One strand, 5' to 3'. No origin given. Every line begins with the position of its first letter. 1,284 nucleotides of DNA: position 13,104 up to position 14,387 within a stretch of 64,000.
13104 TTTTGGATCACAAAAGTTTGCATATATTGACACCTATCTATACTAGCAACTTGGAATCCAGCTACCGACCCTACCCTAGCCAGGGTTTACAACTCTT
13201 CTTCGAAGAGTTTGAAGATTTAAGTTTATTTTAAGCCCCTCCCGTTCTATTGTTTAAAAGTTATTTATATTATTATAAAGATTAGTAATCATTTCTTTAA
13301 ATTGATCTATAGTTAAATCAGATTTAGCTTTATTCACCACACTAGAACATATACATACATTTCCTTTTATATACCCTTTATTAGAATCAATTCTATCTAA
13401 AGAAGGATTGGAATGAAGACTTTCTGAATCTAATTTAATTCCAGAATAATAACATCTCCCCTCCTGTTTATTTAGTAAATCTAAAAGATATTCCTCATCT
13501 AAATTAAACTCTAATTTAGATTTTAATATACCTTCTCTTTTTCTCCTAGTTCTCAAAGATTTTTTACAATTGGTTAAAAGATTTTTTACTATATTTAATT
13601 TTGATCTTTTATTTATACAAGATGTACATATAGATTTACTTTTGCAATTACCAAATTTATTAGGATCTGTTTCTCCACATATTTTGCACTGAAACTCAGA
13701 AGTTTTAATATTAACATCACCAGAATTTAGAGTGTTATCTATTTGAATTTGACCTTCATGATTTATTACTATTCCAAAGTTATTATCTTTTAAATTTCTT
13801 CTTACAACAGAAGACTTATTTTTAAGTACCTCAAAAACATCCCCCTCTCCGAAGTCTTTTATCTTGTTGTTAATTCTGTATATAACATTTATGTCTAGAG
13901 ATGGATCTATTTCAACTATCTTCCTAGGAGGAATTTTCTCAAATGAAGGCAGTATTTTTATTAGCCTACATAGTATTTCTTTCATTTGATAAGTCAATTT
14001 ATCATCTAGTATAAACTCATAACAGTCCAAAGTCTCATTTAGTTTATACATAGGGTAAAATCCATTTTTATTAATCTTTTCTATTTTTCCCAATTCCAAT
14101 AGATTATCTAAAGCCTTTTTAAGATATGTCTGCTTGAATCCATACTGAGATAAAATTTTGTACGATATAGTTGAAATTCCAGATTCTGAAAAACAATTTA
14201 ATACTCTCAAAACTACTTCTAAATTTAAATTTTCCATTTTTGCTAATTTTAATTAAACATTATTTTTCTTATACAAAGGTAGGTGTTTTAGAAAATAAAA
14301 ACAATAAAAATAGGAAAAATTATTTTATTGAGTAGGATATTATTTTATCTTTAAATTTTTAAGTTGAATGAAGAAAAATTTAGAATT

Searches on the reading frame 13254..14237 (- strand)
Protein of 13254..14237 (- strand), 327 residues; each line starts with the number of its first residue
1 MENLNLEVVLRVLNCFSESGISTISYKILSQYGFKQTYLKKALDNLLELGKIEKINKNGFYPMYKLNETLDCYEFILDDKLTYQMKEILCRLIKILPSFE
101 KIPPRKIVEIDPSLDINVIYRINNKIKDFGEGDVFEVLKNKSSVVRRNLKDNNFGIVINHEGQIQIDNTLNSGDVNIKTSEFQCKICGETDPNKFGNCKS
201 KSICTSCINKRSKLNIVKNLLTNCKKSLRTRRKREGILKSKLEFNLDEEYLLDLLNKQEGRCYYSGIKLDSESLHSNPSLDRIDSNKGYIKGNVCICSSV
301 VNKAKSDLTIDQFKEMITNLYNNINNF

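Call 25: search_protein_families(library=pfam, proteins=[window:13254-14237:-], max_evalue=0.001)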
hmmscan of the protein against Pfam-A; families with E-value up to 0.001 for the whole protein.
window:13254-14237:- (327 aa): 0 families

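Call 26: search_protein_families(library=phrogs, proteins=[window:13254-14237:-], max_evalue=0.00001)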
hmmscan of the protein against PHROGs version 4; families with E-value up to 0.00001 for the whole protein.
window:13254-14237:- (327 aa): 5 families
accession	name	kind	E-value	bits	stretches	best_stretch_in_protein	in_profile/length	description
phrog_3322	-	DNA, RNA and nucleotide metabolism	1e-24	88.3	1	198-325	22-153/162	endonuclease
phrog_1035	-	DNA, RNA and nucleotide metabolism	1.7e-19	71.7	1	182-322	63-227/271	endonuclease VII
phrog_3118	-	DNA, RNA and nucleotide metabolism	2.3e-18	67.7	1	223-309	13-100/287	HNH endonuclease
phrog_1400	-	moron, auxiliary metabolic gene and host takeover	3.8e-17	64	1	234-325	17-106/251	Srd anti-sigma factor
phrog_4592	-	moron, auxiliary metabolic gene and host takeover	4.2e-07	31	1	214-313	48-140/170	decoy of host sigma70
